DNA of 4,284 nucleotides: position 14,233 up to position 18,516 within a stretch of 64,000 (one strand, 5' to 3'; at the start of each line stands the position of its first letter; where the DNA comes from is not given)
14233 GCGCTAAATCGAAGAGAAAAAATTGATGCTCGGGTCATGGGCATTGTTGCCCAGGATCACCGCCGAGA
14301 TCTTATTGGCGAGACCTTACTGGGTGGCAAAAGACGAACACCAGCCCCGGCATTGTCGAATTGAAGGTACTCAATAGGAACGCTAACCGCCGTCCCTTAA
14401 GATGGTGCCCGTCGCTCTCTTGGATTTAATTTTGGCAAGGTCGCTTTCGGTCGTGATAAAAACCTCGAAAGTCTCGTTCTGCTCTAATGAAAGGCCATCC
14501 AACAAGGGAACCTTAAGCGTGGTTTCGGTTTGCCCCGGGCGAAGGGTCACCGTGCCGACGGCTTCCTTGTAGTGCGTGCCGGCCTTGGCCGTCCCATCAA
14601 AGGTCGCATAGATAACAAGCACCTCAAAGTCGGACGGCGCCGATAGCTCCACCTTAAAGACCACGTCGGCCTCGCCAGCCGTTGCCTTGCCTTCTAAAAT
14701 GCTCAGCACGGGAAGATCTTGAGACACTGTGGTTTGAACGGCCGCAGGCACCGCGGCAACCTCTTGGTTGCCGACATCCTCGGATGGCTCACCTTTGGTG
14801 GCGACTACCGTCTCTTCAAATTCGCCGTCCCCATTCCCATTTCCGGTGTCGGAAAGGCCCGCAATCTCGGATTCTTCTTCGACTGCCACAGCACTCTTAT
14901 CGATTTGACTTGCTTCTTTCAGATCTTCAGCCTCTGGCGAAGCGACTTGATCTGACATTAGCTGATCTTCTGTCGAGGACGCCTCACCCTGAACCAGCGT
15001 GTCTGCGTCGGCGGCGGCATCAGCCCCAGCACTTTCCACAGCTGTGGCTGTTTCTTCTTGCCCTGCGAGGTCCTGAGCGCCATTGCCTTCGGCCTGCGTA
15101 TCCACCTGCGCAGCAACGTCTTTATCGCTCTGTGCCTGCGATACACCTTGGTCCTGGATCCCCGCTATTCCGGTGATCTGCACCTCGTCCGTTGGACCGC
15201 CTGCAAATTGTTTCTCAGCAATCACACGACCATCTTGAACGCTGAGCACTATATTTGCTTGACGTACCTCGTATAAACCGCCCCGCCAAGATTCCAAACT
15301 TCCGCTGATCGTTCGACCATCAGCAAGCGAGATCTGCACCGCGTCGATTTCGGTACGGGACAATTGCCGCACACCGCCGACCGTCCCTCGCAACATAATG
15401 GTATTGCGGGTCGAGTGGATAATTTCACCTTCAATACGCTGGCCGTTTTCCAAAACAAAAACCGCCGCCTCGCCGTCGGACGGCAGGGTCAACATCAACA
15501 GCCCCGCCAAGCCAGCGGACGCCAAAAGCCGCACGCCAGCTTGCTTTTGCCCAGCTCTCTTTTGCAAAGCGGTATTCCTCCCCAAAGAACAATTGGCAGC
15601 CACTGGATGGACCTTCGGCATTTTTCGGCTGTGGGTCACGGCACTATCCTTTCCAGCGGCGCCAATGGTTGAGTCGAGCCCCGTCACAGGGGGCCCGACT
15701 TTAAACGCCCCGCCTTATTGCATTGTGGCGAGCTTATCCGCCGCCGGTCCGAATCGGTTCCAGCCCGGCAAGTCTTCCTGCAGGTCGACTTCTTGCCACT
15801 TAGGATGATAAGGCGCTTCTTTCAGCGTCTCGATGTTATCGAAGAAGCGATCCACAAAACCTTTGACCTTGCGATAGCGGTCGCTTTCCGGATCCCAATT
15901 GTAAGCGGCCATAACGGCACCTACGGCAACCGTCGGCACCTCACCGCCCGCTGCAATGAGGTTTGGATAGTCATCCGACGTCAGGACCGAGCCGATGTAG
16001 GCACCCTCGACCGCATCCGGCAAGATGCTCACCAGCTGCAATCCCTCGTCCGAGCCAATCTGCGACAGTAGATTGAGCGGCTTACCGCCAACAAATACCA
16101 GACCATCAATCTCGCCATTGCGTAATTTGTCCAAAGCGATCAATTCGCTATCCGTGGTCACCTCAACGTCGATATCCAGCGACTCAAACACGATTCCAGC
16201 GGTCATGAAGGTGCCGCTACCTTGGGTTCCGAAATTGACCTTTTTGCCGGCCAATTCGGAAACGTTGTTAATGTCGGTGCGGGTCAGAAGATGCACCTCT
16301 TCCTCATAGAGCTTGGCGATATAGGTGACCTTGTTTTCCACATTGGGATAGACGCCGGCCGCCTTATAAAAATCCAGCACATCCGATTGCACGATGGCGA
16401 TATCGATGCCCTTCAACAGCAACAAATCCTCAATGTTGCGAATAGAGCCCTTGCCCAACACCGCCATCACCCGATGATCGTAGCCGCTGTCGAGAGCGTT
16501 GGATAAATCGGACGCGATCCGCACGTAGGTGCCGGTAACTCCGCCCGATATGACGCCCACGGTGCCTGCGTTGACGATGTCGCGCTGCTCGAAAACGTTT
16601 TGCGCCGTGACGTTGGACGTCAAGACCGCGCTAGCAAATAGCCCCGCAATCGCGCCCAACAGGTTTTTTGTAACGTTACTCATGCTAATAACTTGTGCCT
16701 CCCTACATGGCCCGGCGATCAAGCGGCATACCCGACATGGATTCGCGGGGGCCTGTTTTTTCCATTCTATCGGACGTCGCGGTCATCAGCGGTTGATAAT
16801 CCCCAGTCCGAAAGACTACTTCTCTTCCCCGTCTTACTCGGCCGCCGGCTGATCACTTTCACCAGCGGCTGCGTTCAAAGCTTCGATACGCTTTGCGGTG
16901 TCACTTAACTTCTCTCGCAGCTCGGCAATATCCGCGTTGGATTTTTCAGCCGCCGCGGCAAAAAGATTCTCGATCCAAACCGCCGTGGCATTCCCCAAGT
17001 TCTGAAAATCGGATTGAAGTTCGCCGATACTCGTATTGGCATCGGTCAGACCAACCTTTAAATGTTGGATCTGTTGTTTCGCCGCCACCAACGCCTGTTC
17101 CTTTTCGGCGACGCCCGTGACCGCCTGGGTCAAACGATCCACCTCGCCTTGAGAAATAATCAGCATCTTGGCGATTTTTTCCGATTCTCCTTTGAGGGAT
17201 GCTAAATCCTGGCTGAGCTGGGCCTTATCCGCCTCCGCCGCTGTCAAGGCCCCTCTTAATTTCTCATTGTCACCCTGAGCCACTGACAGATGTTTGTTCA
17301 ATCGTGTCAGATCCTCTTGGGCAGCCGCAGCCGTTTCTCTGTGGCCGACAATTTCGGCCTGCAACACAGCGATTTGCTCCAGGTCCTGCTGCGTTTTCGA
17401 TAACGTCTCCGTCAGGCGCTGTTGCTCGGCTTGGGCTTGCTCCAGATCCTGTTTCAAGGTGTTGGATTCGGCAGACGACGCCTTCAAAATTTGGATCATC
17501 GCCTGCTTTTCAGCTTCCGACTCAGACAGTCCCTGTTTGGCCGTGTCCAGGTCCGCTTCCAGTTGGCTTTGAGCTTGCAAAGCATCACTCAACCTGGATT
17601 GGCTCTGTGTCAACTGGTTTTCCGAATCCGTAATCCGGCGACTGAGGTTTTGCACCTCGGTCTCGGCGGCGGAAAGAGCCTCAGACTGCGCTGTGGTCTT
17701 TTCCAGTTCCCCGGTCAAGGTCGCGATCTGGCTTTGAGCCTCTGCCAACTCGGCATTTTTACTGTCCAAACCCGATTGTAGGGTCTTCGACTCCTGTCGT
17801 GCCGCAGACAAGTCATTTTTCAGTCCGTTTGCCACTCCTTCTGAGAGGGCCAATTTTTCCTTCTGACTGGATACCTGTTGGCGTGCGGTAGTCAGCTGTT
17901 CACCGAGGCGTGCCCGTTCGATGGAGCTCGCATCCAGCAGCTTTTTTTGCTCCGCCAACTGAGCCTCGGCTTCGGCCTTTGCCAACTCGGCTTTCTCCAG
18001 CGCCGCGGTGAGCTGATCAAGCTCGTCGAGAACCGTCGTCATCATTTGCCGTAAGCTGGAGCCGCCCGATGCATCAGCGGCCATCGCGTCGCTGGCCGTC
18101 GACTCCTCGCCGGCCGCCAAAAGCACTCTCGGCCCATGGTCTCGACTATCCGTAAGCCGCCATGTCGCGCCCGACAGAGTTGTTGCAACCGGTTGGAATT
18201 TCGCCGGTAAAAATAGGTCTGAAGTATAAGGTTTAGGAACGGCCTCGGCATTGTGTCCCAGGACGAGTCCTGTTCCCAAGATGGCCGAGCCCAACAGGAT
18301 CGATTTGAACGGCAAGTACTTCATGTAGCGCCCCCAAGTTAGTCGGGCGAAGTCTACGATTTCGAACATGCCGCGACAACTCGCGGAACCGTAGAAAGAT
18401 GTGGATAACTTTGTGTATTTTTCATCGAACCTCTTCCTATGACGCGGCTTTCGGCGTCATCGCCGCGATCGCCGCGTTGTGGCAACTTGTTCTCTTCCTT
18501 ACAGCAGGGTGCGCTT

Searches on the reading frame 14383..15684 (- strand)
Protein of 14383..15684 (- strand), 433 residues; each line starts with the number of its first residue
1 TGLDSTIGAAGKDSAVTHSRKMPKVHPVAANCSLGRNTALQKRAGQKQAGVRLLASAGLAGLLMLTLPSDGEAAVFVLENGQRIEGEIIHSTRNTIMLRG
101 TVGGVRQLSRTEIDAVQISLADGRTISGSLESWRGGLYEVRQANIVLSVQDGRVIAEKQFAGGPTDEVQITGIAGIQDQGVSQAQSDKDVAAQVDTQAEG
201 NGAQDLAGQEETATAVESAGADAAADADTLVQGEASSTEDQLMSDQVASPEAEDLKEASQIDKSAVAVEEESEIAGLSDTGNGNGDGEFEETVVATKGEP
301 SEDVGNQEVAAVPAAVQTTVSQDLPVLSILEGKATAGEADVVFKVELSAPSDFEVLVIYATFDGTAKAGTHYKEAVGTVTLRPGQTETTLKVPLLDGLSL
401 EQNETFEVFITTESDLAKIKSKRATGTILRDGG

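Call 44: search_protein_families(library=pfam, proteins=[window:14383-15684:-], max_evalue=0.0001)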
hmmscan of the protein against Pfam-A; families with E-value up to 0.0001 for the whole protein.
window:14383-15684:- (433 aa): 1 family
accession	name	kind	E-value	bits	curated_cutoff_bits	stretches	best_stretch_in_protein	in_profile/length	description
PF03160.20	Calx-beta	-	1.4e-12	48.1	27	1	336-428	21-115/119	Calx-beta domain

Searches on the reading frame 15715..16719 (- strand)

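Call 44: search_protein_families(library=pfam, proteins=[window:15715-16719:-], max_evalue=0.0001)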
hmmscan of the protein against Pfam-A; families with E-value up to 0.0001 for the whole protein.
window:15715-16719:- (334 aa): 1 family
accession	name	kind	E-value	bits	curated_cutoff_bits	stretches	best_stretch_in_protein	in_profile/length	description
PF16868.10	NMT1_3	-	3.5e-20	73.2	27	1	58-303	3-258/289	NMT1-like family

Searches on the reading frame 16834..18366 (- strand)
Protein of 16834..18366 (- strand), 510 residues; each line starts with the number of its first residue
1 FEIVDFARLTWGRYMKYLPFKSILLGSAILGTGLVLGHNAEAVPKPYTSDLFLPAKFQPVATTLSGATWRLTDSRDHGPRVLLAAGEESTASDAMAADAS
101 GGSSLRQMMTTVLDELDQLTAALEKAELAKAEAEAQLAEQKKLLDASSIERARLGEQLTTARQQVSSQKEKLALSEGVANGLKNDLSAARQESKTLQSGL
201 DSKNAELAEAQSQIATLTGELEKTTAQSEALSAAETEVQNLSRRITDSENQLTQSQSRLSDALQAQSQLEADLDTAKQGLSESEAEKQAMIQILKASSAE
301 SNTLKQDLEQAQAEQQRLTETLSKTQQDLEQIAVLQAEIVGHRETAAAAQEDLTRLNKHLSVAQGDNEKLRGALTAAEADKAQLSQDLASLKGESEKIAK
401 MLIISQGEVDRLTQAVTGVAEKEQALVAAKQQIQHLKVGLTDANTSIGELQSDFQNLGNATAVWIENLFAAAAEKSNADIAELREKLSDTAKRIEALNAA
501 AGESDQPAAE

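Call 44: search_protein_families(library=pfam, proteins=[window:16834-18366:-], max_evalue=0.0001)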
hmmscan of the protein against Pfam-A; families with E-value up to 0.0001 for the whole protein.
window:16834-18366:- (510 aa): 1 family
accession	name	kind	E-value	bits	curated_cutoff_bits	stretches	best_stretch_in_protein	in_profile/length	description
PF15898.10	PRKG1_interact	-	7.9e-05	23.7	32.4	1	186-256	6-76/101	cGMP-dependent protein kinase interacting domain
